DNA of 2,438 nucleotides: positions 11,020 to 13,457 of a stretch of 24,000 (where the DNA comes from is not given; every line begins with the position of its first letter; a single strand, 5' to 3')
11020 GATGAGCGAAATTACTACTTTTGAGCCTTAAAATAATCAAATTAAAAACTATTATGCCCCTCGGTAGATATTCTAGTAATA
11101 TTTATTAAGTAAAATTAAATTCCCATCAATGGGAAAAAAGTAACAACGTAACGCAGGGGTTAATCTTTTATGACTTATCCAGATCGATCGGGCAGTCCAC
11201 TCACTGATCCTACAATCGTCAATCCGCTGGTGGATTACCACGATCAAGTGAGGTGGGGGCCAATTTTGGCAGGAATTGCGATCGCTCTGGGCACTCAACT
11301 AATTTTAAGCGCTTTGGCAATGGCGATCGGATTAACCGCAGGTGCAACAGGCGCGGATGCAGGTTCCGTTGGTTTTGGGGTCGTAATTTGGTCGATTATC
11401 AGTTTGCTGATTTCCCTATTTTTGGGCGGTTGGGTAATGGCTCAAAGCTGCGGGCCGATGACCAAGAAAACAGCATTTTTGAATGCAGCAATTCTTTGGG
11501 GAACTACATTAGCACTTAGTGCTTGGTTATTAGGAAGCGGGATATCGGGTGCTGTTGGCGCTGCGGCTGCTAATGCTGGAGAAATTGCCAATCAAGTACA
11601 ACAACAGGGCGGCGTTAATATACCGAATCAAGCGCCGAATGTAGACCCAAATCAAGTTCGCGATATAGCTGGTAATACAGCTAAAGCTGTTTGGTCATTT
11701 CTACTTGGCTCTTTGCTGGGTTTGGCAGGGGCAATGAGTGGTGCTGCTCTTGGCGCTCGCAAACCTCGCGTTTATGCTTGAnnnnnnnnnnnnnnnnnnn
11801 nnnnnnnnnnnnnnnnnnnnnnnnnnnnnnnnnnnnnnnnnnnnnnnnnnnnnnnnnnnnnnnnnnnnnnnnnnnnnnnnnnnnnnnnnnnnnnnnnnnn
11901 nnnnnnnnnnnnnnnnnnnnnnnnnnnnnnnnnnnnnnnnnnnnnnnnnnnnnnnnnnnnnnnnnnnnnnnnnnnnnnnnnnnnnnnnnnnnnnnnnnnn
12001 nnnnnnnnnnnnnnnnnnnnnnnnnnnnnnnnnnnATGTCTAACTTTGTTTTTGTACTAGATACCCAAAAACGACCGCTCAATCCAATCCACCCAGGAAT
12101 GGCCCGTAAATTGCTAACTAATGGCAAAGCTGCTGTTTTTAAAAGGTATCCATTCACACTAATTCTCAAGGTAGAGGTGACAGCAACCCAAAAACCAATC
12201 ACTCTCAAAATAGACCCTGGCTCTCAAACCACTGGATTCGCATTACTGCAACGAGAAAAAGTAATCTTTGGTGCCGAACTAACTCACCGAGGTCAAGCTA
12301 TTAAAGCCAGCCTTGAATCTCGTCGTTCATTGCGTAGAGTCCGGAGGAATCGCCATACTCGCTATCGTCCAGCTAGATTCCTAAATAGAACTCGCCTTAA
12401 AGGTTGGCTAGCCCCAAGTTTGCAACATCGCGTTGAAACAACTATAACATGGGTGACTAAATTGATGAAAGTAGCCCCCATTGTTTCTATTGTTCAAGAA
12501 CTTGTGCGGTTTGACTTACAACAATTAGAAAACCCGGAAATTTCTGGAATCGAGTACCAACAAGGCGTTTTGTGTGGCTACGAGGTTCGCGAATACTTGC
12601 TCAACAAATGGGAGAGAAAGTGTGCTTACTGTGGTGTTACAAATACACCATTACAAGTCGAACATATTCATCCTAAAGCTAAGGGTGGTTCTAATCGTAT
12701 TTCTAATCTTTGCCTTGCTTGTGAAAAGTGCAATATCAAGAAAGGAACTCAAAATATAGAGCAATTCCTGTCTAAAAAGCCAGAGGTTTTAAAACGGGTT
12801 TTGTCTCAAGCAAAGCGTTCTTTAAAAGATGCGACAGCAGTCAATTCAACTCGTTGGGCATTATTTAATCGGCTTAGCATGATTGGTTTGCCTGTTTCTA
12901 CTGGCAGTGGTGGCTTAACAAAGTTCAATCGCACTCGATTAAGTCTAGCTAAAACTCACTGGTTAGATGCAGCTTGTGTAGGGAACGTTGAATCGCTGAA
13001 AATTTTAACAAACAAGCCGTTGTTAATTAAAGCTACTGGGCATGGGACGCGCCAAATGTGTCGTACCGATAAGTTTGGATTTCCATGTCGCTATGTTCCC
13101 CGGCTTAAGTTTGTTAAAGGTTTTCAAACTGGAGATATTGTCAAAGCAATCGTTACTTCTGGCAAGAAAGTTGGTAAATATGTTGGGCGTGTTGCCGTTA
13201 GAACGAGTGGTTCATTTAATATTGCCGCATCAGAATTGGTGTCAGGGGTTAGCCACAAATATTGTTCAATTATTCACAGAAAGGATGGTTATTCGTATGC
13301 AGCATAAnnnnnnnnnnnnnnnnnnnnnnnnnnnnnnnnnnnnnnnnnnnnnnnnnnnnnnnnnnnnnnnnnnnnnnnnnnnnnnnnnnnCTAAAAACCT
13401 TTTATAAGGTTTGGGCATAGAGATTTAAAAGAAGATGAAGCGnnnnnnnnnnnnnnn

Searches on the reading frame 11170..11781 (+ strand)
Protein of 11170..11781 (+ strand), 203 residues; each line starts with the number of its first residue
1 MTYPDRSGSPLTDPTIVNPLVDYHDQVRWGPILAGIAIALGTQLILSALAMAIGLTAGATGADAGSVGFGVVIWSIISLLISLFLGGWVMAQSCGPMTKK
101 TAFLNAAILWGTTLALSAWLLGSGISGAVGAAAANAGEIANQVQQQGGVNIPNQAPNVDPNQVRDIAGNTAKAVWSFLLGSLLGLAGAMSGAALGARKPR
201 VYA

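Call 4: search_protein_families(library=pfam, proteins=[window:11170-11781:+], max_evalue=0.01)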
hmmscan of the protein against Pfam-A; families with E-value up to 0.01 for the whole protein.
window:11170-11781:+ (203 aa): 0 families

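Call 15: find_encoding_contigs(protein=window:11170-11778:+, flank=3000, max_places=10)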
Protein window:11170-11778:+ (203 aa): no gene with exactly this product is on record in the collection.

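Call 16: find_homologous_proteins(query=window:11170-11778:+, max_evalue=1e-20)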
Query window:11170-11778:+ (203 aa): 1151 proteins with E <= 1e-20 among 4913 candidates; the best 120 are listed.
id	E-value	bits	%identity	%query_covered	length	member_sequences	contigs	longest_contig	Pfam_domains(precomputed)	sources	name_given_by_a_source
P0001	1.3e-115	402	94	100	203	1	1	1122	-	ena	-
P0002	1.4e-115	402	95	100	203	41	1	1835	-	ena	-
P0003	1.5e-115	402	95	100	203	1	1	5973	-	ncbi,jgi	jgi:hypothetical protein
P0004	3.0e-115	401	95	100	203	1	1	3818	-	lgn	-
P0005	3.3e-115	401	95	100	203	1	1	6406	-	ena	-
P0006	3.8e-115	401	95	100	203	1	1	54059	-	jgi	jgi:hypothetical protein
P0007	3.9e-115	401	95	100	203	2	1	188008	-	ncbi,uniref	ncbi:hypothetical protein [Microcoleus sp. Pol10D4]|uniref:hypothetical protein n=1 Tax=Microcoleus 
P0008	3.9e-115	401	95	100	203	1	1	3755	-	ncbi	-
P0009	5.0e-115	400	95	100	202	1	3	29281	-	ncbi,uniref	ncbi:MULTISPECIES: hypothetical protein [unclassified Microcoleus]|uniref:hypothetical protein n=1 T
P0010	7.2e-115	400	94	100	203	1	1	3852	-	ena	-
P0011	9.3e-115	399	94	100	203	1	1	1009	-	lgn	-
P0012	1.0e-114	399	94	100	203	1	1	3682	-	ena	-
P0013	1.0e-114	399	94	100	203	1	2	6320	-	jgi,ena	-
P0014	1.3e-114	399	95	100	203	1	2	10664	-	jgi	jgi:hypothetical protein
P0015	1.5e-114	399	95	100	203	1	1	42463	-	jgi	jgi:hypothetical protein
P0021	2.8e-114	398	94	100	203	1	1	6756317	-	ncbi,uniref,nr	ncbi:hypothetical protein [Microcoleus vaginatus]|uniref:hypothetical protein n=1 Tax=Microcoleus va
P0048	6.7e-113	393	92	100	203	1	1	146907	-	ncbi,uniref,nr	ncbi:hypothetical protein NDI47_11860 [Microcoleus vaginatus GB1-A2]|uniref:hypothetical protein n=1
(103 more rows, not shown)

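Call 17: find_encoding_contigs(protein=P0021, flank=3000, max_places=2)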
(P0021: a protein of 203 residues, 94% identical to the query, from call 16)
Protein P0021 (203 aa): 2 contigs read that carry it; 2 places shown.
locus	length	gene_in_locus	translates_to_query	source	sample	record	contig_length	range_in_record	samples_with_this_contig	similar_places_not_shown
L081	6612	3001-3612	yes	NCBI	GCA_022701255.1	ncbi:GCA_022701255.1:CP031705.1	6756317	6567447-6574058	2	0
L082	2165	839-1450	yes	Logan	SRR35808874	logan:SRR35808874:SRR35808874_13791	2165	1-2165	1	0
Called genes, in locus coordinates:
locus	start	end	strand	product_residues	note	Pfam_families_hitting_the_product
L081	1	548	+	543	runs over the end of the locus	PF00128:Alpha-amylase, PF16657:Malt_amylase_C, PF22157:SupH-like_C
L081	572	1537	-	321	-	PF00395:SLH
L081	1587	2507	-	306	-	PF05239:PRC, PF09557:DUF2382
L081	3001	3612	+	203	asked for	-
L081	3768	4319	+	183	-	PF08239:SH3_3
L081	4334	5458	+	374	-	PF12787:EcsC (weak)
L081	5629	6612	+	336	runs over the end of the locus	PF00924:MS_channel_2nd, PF21082:MS_channel_3rd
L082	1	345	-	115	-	?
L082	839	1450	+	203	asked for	-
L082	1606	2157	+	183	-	PF08239:SH3_3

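Call 18: find_encoding_contigs(protein=P0006, flank=3000, max_places=2)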
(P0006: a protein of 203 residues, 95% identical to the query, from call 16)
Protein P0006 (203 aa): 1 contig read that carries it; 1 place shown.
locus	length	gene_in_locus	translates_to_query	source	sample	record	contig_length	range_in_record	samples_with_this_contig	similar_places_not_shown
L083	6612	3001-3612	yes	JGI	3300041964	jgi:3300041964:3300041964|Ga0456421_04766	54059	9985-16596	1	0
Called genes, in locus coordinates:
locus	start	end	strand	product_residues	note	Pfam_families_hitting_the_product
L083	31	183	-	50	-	-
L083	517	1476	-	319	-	PF00395:SLH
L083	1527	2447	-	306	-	PF05239:PRC, PF09557:DUF2382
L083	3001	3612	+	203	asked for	-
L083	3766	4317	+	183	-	PF08239:SH3_3 (weak)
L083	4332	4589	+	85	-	-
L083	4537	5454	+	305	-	PF12787:EcsC (weak)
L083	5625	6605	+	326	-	PF00924:MS_channel_2nd, PF21082:MS_channel_3rd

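Call 19: find_encoding_contigs(protein=P0048, flank=3000, max_places=2)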
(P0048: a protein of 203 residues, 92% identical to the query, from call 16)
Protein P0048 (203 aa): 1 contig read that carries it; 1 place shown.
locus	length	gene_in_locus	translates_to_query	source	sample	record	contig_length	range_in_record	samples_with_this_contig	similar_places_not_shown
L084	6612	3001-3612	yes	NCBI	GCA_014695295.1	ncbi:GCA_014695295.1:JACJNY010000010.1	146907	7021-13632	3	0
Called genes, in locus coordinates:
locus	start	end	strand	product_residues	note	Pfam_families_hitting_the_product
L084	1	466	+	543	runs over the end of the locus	PF00128:Alpha-amylase, PF16657:Malt_amylase_C (weak), PF22157:SupH-like_C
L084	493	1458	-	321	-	PF00395:SLH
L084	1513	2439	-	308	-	PF05239:PRC, PF09557:DUF2382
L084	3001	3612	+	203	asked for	-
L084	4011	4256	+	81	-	PF08239:SH3_3 (weak)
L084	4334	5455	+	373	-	PF12787:EcsC (weak)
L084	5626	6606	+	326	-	PF00924:MS_channel_2nd, PF21082:MS_channel_3rd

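Call 21: find_encoding_contigs(protein=P0009, flank=2500, max_places=3)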
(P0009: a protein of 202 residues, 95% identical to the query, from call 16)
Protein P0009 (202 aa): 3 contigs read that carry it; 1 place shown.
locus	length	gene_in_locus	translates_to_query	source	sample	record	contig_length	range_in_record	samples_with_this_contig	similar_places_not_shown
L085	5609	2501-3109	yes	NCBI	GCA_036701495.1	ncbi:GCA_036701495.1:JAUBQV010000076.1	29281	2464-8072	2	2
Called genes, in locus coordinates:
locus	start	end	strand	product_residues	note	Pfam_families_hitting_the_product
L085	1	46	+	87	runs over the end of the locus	PF16657:Malt_amylase_C, PF22157:SupH-like_C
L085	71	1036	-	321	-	PF00395:SLH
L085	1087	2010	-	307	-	PF05239:PRC, PF09557:DUF2382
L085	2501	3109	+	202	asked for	-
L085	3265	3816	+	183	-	PF08239:SH3_3 (weak)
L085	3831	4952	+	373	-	PF12787:EcsC (weak)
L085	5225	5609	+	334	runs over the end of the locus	PF00924:MS_channel_2nd, PF21082:MS_channel_3rd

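Call 22: find_encoding_contigs(protein=P0015, flank=2500, max_places=2)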
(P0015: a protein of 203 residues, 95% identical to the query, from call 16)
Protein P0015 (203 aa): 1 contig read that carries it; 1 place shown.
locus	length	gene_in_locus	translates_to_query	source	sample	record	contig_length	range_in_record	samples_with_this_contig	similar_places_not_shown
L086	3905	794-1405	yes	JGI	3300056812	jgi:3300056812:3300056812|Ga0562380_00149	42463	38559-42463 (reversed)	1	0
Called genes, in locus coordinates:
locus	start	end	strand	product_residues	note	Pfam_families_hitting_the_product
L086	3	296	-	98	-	?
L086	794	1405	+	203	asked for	-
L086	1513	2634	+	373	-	PF12787:EcsC (weak)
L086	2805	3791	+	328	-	PF00924:MS_channel_2nd, PF21082:MS_channel_3rd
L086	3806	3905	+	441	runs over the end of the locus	PF10011:DUF2254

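Call 49: find_encoding_contigs(protein=P0003, flank=3500, max_places=2)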
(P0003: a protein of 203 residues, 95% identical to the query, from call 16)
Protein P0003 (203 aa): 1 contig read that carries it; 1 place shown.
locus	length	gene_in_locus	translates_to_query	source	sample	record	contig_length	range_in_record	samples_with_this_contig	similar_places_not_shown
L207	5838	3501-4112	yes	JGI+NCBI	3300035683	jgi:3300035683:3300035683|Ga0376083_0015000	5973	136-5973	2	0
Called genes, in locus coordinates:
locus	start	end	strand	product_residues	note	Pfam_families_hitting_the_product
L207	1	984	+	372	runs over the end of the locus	?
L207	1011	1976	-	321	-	PF00395:SLH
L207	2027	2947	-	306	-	PF05239:PRC, PF09557:DUF2382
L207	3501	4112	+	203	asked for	-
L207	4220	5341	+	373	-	PF12787:EcsC (weak)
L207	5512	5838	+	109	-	?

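Call 50: find_encoding_contigs(protein=P0005, flank=3500, max_places=2)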
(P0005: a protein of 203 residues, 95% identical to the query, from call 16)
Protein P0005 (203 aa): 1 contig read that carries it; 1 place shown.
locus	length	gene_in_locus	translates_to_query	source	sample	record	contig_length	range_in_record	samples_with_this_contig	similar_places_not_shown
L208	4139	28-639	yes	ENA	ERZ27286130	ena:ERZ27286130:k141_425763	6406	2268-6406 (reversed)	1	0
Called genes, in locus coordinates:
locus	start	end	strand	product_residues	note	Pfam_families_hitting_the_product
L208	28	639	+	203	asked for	-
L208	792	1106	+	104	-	-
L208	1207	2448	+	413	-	PF01385:OrfB_IS605, PF07282:Cas12f1-like_TNB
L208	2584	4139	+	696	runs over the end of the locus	PF00069:Pkinase, PF07714:PK_Tyr_Ser-Thr, PF00069:Pkinase, PF24807:WD40_CDC20-Fz, PF24814:WD40_Prp19, PF24817:WD40_WDHD1_1st, PF25175:Beta-prop_WDR5, PF23381:Beta-prop_IFT122_1st, +83 more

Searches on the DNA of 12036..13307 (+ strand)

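Call 39: search_rna_families(sources=[L017, L019, L023, L027, L033, L034, L044, L045, L046, L049, L057, L062, L064, L069, L071, L075, L076], threshold=gathering)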
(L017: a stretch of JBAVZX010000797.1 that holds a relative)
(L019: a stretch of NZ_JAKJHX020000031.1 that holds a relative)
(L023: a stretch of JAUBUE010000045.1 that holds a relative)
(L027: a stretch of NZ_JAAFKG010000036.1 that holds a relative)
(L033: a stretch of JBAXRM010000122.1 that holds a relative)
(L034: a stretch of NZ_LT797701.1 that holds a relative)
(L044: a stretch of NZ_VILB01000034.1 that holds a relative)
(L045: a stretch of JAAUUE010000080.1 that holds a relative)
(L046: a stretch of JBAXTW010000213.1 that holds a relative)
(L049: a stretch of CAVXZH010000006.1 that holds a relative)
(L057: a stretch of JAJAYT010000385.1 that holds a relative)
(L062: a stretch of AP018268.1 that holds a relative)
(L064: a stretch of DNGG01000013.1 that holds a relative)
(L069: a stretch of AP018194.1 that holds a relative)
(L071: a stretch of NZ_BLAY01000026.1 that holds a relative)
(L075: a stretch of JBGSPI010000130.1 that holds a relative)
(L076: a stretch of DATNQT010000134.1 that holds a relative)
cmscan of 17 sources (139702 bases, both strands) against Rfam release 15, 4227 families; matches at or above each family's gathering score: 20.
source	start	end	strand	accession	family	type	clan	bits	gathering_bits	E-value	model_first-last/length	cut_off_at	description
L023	3768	3980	+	RF02033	HEARO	Gene;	-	155.7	83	1.5e-32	1-211/211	no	HNH endonuclease-associated RNA and ORF (HEARO) RNA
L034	3042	3258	-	RF02033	HEARO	Gene;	-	152.3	83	9.5e-32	1-211/211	no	HNH endonuclease-associated RNA and ORF (HEARO) RNA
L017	1229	1450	+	RF02033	HEARO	Gene;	-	150.2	83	3.1e-31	1-211/211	no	HNH endonuclease-associated RNA and ORF (HEARO) RNA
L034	3756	3978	+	RF02033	HEARO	Gene;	-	149.4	83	4.9e-31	1-211/211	no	HNH endonuclease-associated RNA and ORF (HEARO) RNA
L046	2095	2337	+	RF02033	HEARO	Gene;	-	148.9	83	6.5e-31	1-211/211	no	HNH endonuclease-associated RNA and ORF (HEARO) RNA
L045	3713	3979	+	RF02033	HEARO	Gene;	-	147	83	1.8e-30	1-211/211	no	HNH endonuclease-associated RNA and ORF (HEARO) RNA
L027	3762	3978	+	RF02033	HEARO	Gene;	-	143.3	83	1.5e-29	1-211/211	no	HNH endonuclease-associated RNA and ORF (HEARO) RNA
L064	3750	3968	+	RF02033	HEARO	Gene;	-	139.9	83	1e-28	1-211/211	no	HNH endonuclease-associated RNA and ORF (HEARO) RNA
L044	3730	3978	+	RF02033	HEARO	Gene;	-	137.7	83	3.5e-28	1-211/211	no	HNH endonuclease-associated RNA and ORF (HEARO) RNA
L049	3745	3966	+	RF02033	HEARO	Gene;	-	136.3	83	7.4e-28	1-211/211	no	HNH endonuclease-associated RNA and ORF (HEARO) RNA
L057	3762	3982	+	RF02033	HEARO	Gene;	-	135.5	83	1.2e-27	1-211/211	no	HNH endonuclease-associated RNA and ORF (HEARO) RNA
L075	3743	3983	+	RF02033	HEARO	Gene;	-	134.7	83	1.8e-27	1-211/211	no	HNH endonuclease-associated RNA and ORF (HEARO) RNA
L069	3749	3968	+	RF02033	HEARO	Gene;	-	131.2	83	1.3e-26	1-211/211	no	HNH endonuclease-associated RNA and ORF (HEARO) RNA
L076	3756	3977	+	RF02033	HEARO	Gene;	-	130.7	83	1.7e-26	1-211/211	no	HNH endonuclease-associated RNA and ORF (HEARO) RNA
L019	3760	3981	+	RF02033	HEARO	Gene;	-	128.8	83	5e-26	1-211/211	no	HNH endonuclease-associated RNA and ORF (HEARO) RNA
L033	4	281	+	RF02033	HEARO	Gene;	-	127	83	1.4e-25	1-211/211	no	HNH endonuclease-associated RNA and ORF (HEARO) RNA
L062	3724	3968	+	RF02033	HEARO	Gene;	-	124.7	83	5e-25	1-211/211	no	HNH endonuclease-associated RNA and ORF (HEARO) RNA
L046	477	763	-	RF02514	5_ureB_sRNA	Gene; sRNA;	-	100.4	40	8.2e-25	1-292/292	no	5' ureB small RNA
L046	5645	5741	-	RF00059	TPP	Cis-reg; riboswitch;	-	60.8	54.3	4e-09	1-105/105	no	TPP riboswitch aptamer (THI element)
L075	3481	3553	-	RF00005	tRNA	Gene; tRNA;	CL00001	55.8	29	5.4e-09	1-71/71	no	tRNA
